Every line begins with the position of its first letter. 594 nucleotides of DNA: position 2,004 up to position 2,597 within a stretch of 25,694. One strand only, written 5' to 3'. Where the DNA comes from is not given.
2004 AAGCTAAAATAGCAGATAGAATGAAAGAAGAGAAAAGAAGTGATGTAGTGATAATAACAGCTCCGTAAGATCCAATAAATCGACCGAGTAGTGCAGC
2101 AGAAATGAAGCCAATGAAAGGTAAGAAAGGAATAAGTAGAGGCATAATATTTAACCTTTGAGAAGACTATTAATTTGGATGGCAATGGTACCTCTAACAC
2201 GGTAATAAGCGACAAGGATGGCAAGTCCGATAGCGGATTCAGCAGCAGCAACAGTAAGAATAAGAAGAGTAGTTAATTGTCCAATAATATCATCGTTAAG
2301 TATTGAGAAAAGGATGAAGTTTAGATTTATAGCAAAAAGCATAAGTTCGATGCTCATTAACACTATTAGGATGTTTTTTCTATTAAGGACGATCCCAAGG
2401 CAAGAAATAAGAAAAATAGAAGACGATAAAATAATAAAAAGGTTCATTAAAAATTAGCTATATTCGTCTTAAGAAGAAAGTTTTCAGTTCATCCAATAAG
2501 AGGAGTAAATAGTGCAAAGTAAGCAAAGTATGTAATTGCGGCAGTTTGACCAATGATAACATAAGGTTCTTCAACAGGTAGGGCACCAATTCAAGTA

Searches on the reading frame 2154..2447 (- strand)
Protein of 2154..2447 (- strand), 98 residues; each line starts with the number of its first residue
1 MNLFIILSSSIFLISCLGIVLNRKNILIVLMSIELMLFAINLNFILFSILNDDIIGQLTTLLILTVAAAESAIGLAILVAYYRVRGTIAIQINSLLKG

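Call 21: find_encoding_contigs(protein=window:2154-2447:-, flank=10000, max_places=6)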
Protein seq(98 aa) (98 aa): no gene with exactly this product is on record in the collection.
